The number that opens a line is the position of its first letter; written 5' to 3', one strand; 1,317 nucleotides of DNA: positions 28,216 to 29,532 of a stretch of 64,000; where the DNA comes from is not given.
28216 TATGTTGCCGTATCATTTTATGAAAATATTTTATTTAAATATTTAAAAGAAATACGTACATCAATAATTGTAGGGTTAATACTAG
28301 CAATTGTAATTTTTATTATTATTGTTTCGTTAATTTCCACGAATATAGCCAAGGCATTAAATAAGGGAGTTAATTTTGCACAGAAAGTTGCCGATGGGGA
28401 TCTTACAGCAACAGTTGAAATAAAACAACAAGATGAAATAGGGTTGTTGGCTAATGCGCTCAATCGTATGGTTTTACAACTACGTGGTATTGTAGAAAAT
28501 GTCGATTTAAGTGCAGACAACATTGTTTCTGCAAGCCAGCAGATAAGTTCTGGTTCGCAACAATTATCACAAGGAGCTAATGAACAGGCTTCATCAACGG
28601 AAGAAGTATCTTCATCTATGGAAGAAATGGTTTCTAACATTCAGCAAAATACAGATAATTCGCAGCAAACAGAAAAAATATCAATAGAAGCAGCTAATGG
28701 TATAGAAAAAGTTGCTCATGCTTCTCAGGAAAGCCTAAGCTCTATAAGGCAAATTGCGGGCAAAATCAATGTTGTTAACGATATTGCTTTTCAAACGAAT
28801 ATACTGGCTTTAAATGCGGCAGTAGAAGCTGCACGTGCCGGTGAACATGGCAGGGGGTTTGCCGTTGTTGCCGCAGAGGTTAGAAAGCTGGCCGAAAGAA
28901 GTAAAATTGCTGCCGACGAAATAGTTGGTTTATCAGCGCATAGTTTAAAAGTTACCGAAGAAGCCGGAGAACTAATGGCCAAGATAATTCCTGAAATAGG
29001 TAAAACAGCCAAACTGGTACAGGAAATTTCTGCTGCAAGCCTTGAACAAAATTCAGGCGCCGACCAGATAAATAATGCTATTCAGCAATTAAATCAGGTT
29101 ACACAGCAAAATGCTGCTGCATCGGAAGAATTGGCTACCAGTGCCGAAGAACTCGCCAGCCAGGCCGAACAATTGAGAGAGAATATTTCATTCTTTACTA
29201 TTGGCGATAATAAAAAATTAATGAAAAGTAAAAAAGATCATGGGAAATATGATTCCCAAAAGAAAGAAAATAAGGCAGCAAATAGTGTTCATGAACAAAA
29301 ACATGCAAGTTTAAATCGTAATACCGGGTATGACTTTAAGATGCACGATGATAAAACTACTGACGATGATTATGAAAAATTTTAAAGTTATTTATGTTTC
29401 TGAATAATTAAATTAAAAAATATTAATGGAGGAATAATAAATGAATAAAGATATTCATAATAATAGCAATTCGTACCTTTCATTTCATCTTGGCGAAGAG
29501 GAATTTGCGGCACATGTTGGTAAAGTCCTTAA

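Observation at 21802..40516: Complete Che-type chemosensory cluster with non-canonical accessory proteins in a Bacteroidota-like background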

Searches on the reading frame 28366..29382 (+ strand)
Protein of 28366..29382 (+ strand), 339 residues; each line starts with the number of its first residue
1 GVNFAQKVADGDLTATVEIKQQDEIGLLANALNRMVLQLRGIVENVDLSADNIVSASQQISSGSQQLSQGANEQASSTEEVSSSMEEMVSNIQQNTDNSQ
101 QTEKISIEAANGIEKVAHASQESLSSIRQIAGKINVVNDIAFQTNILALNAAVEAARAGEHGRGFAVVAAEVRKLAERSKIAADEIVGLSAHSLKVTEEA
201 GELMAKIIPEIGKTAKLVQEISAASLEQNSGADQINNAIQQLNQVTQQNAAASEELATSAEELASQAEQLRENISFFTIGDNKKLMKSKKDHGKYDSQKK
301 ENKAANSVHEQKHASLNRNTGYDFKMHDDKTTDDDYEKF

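Call 37: search_solved_structures(query=window:28366-29382:+, max_evalue=1e-10, show_alignments=5)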
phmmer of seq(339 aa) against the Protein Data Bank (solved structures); distinct sequences matched with E-value up to 1e-10: 13.
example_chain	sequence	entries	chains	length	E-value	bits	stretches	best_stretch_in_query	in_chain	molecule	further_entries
3zx6_A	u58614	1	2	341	1.9e-48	169.2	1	3-284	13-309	HAMP, METHYL-ACCEPTING CHEMOTAXIS PROTEIN I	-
6s1k_E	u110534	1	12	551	8.7e-48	167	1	6-282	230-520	Methyl-accepting chemotaxis protein I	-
8c5v_I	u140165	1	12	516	3e-47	165.2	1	6-277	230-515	Methyl-accepting chemotaxis protein I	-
1qu7_A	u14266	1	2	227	6.2e-38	134.6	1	72-279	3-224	METHYL-ACCEPTING CHEMOTAXIS PROTEIN I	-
31cj_A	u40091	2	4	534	1.1e-36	130.5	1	5-273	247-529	Aerotaxis receptor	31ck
2ch7_B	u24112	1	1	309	1.1e-24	91.2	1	29-274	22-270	METHYL-ACCEPTING CHEMOTAXIS PROTEIN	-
2ch7_A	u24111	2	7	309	4e-24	89.3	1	29-274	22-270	METHYL-ACCEPTING CHEMOTAXIS PROTEIN | Methyl-accepting chemotaxis protein 2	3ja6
3ja6_H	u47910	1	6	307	7.8e-23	85.1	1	29-274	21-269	Methyl-accepting chemotaxis protein 2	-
6s18_A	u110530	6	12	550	7.9e-16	62.1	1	6-276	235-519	Aromatic acid chemoreceptor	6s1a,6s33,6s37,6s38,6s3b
3g67_A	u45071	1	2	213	8.9e-13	52.1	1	86-219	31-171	Methyl-accepting chemotaxis protein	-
3g6b_A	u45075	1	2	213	3.3e-12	50.3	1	86-217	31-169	Methyl-accepting chemotaxis protein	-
4jpb_B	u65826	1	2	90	8.3e-12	48.9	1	122-194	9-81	Methyl-accepting chemotaxis protein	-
3ur1_C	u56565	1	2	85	1.7e-11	47.9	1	122-194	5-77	Methyl-accepting chemotaxis protein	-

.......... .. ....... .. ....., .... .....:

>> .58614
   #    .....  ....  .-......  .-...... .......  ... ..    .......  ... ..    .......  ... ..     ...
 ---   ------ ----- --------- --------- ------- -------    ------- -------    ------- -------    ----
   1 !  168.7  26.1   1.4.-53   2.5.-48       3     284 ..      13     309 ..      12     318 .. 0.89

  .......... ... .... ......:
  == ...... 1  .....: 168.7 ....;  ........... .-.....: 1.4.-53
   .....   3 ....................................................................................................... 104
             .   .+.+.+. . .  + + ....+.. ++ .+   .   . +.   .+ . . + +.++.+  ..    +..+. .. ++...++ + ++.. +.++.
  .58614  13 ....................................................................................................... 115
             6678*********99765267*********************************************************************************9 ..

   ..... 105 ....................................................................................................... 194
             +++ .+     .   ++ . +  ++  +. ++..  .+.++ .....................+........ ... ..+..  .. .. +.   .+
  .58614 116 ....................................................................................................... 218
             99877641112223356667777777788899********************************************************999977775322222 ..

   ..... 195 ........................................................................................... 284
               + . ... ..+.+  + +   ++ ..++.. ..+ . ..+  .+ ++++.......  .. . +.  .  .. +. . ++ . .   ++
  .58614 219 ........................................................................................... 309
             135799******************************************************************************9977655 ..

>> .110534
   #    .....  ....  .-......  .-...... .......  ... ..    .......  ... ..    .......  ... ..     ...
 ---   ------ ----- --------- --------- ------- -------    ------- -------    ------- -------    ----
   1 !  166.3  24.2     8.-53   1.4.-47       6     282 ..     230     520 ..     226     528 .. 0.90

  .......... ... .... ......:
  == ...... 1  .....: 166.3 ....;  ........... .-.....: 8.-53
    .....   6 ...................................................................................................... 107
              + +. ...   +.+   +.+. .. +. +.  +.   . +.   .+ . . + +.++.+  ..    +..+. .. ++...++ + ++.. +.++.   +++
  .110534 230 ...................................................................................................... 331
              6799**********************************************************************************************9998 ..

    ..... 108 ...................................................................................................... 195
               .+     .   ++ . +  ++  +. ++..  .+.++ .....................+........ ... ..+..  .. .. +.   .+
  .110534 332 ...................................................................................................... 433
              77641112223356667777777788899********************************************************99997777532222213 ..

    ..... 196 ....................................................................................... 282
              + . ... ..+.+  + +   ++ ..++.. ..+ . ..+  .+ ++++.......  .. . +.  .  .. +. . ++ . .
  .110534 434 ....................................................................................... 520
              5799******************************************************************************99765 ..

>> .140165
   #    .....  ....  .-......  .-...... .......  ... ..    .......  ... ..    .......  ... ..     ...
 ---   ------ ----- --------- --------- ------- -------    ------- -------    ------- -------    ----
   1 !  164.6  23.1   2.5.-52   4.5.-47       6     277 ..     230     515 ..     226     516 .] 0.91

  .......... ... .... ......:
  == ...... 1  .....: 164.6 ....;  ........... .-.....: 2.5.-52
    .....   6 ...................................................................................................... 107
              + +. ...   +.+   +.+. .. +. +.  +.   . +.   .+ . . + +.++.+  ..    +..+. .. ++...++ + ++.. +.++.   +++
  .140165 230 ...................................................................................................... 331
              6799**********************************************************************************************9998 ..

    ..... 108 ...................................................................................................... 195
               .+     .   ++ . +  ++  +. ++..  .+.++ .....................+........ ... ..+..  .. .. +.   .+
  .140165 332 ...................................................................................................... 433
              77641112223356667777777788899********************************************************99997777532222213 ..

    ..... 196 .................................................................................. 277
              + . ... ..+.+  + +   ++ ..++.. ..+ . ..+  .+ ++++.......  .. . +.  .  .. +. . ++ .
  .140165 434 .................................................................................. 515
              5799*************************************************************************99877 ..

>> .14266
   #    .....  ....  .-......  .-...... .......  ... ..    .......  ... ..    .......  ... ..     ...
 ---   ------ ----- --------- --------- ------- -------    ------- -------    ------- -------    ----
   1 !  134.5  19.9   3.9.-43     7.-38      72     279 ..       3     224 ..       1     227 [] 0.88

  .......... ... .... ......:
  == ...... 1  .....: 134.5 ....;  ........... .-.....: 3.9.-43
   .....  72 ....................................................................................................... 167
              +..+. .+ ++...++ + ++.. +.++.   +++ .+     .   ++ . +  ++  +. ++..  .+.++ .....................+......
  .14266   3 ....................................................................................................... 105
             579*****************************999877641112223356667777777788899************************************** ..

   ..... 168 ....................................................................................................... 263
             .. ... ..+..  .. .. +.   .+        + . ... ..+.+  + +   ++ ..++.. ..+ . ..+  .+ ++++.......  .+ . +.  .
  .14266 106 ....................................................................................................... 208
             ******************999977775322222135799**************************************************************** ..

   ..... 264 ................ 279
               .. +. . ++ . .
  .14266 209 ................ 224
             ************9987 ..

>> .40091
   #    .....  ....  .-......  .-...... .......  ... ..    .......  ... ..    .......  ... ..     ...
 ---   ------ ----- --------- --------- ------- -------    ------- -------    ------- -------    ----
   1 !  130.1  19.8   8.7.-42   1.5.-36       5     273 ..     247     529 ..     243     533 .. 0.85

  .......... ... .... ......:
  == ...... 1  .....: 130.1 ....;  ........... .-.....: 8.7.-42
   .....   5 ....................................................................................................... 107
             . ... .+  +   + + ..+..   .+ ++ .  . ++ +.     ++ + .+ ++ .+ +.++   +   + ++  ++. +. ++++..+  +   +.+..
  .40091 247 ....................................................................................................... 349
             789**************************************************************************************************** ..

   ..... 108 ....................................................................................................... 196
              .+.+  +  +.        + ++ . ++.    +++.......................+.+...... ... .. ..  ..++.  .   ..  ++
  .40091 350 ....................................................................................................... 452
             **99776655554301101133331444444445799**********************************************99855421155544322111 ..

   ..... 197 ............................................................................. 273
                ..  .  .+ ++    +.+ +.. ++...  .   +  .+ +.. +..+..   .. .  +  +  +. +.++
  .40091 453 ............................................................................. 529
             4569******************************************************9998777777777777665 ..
